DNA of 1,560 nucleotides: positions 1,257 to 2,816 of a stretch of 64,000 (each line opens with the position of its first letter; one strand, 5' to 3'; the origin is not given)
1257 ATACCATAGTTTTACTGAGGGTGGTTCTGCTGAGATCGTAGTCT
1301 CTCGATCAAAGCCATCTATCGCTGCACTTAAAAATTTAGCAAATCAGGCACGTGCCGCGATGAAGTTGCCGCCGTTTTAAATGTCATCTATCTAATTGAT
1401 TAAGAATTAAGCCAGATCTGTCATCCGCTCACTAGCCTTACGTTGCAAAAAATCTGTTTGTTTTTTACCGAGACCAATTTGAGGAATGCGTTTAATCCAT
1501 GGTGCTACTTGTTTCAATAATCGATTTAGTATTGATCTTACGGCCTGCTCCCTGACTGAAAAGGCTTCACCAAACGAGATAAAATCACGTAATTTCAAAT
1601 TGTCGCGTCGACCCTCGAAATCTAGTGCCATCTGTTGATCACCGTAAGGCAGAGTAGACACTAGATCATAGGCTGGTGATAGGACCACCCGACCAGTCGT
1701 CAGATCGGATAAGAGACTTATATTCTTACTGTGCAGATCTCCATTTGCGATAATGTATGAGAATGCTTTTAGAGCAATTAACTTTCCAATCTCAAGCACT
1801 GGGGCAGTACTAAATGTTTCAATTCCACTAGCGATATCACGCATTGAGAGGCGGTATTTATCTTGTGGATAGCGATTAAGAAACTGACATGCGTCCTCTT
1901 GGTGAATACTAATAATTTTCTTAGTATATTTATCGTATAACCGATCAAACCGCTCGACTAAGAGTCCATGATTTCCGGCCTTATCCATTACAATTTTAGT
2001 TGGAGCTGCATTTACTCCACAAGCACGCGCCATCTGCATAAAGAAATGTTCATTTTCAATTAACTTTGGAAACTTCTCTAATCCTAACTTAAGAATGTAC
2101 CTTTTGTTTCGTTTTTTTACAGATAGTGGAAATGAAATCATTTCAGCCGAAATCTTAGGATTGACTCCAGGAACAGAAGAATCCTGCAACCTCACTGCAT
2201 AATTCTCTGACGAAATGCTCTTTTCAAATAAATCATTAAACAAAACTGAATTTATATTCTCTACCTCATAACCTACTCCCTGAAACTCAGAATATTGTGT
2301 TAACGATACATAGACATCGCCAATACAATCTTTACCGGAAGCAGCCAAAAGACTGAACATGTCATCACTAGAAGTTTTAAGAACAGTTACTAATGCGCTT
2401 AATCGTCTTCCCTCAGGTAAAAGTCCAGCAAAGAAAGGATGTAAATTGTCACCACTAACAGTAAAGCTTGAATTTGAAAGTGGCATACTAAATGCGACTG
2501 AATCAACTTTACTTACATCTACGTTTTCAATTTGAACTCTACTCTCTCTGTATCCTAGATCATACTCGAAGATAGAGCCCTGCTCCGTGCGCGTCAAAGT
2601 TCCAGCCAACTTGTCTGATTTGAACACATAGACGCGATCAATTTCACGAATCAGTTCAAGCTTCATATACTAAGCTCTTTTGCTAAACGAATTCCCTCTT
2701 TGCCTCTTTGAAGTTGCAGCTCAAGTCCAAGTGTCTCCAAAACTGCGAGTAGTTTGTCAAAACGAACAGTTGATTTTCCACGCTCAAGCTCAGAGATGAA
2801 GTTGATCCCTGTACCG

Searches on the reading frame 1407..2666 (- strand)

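Call 112: search_protein_families(library=pfam, proteins=[window:1407-2666:-], max_evalue=0.00001)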
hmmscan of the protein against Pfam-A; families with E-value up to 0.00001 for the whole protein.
window:1407-2666:- (419 aa): 2 families
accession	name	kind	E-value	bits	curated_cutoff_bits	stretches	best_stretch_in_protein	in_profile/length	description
PF07804.18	HipA_C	-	1.9e-46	158.9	30.5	1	163-388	1-210/213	HipA-like C-terminal domain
PF13657.11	Couple_hipA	-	6.3e-18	65.5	22.5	1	14-120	3-98/99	HipA N-terminal domain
